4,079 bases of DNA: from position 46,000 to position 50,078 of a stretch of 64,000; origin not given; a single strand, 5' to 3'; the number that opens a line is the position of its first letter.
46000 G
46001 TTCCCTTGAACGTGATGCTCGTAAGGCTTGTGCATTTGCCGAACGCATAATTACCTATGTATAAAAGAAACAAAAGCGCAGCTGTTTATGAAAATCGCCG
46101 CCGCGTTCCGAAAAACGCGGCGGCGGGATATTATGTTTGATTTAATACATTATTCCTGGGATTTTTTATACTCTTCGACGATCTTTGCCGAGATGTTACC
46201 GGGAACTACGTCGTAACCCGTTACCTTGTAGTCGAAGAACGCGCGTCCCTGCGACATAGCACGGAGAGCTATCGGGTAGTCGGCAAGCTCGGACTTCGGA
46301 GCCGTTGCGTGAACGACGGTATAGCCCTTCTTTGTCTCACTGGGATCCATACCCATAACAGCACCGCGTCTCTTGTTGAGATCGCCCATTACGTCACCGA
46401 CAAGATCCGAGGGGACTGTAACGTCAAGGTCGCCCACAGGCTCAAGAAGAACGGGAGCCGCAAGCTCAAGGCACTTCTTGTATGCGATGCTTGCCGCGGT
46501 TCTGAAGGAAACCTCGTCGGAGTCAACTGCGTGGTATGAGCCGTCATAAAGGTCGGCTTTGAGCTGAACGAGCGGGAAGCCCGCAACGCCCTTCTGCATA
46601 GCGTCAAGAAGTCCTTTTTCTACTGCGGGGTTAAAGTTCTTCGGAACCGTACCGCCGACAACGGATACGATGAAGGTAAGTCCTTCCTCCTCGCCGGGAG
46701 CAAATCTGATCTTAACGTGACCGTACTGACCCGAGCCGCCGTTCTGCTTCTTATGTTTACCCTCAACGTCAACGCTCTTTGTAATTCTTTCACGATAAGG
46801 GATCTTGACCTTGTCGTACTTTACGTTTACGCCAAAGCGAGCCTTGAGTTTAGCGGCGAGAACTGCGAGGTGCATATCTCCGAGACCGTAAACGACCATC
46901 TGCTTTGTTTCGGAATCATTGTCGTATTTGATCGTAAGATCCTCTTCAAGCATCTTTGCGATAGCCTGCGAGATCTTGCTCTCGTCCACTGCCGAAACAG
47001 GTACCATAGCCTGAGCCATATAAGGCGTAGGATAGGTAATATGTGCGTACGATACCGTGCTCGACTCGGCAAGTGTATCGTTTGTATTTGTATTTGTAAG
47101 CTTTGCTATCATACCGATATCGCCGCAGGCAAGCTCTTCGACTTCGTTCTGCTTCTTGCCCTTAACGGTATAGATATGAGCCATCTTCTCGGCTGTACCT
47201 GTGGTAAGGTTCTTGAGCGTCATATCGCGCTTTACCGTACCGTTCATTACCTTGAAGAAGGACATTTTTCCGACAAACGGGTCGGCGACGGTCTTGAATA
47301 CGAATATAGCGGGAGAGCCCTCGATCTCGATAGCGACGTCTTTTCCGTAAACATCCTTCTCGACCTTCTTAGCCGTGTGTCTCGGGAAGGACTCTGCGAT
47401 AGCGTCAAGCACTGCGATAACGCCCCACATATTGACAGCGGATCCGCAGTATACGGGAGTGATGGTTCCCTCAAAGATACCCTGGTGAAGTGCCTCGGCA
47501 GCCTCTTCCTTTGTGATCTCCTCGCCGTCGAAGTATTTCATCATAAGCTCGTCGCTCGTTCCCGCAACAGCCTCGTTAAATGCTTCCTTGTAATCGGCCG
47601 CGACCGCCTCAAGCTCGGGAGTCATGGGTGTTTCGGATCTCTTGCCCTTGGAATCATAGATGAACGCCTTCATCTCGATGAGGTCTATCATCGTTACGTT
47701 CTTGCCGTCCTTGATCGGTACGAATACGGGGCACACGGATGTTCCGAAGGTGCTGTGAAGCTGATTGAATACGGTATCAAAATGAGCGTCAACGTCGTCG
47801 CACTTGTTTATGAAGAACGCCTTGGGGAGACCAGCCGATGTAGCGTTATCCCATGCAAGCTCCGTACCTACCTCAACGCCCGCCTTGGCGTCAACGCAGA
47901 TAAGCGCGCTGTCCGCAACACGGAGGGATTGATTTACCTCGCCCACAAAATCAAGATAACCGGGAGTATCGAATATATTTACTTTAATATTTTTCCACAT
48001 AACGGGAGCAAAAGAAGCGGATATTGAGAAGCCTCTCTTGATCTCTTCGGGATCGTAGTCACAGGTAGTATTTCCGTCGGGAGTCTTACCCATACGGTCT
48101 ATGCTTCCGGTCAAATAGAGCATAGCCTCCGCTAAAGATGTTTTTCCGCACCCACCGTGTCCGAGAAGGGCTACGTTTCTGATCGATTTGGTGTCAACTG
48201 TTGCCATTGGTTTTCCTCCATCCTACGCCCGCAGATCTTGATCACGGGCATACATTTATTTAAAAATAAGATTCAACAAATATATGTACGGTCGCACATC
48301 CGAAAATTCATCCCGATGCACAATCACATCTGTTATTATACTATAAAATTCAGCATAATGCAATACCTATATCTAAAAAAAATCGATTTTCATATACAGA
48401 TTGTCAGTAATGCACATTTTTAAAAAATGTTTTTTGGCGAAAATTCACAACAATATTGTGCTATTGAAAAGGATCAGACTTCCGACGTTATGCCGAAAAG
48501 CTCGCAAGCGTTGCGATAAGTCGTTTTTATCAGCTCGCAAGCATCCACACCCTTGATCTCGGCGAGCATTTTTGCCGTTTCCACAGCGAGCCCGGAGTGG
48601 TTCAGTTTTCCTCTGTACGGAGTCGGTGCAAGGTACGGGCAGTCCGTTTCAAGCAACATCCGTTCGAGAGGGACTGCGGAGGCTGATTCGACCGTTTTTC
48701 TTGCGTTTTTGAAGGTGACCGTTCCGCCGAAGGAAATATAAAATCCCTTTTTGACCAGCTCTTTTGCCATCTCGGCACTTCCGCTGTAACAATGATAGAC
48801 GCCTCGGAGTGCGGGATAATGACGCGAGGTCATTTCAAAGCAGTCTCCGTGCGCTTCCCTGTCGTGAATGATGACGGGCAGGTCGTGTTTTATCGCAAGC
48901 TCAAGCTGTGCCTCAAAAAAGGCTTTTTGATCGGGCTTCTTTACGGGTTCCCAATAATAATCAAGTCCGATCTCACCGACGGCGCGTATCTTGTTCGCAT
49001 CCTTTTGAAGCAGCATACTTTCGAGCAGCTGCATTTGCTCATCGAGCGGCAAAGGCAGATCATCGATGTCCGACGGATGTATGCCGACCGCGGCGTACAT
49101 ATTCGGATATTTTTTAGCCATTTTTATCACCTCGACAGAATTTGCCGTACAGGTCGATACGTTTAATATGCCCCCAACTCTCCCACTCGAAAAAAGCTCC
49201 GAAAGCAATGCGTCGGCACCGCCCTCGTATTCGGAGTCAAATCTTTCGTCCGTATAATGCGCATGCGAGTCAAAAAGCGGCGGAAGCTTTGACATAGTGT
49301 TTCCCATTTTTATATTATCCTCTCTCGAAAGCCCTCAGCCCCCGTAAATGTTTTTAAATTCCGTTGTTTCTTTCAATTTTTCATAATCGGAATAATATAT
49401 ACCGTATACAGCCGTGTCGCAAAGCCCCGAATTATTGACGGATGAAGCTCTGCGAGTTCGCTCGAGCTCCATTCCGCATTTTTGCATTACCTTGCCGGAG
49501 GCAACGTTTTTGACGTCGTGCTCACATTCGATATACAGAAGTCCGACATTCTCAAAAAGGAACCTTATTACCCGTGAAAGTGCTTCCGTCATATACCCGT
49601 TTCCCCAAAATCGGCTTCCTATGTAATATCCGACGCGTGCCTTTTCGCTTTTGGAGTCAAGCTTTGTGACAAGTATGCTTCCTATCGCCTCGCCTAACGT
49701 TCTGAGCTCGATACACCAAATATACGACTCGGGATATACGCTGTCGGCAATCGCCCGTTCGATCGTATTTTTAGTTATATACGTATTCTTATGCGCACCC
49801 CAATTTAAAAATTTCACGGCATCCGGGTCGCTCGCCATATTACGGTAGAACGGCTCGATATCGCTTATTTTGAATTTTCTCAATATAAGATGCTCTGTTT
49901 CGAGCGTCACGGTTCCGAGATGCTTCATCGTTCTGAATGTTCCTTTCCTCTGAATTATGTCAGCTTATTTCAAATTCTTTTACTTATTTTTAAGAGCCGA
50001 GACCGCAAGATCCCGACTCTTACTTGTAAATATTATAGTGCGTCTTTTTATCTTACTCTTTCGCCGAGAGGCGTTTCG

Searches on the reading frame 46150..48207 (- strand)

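Call 57: search_protein_families(library=pfam, proteins=[window:46150-48207:-], max_evalue=0.00001)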
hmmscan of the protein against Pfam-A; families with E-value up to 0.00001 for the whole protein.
window:46150-48207:- (685 aa): 6 families
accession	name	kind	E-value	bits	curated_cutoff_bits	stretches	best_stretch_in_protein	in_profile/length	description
PF00009.33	GTP_EFTU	-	5.7e-42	143.9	26.5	1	7-275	1-187/188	Elongation factor Tu GTP binding domain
PF03764.24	EFG_IV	-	1.6e-33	115.5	24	1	468-583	2-120/121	Elongation factor G, domain IV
PF00679.30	EFG_C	-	2.7e-23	82.2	27.9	1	586-673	1-86/89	Elongation factor G C-terminus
PF14492.12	EFG_III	-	1.9e-20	73.1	27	1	393-464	2-73/75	Elongation Factor G, domain III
PF22042.2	EF-G_D2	-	3.8e-15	56.2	27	1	301-381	4-83/84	Elongation factor G domain 2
PF03144.31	GTP_EFTU_D2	-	5.6e-07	30.3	30.3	1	313-379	1-72/73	Elongation factor Tu domain 2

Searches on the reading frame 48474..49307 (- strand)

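Call 57: search_protein_families(library=pfam, proteins=[window:48474-49307:-], max_evalue=0.00001)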
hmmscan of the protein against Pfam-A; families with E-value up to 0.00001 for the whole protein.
window:48474-49307:- (277 aa): 1 family
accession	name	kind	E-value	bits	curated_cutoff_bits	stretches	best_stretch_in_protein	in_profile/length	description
PF01026.27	TatD_DNase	-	2.3e-77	260.2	27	1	12-272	1-253/253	TatD related DNase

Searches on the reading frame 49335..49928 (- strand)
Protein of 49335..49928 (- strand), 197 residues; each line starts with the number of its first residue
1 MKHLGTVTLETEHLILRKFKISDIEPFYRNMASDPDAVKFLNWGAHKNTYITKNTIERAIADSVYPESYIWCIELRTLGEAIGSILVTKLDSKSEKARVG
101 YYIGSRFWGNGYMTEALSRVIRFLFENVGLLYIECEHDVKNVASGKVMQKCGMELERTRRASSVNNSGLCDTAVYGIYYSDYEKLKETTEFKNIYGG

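Call 57: search_protein_families(library=pfam, proteins=[window:49335-49928:-], max_evalue=0.00001)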
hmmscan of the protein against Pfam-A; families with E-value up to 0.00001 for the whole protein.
window:49335-49928:- (197 aa): 2 families
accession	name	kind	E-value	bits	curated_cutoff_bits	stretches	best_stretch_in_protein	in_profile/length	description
PF13302.13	Acetyltransf_3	-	9.9e-32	111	25.4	1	14-154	2-138/138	Acetyltransferase (GNAT) domain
PF00583.31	Acetyltransf_1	-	9.3e-09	36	20.7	1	63-153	28-116/116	Acetyltransferase (GNAT) family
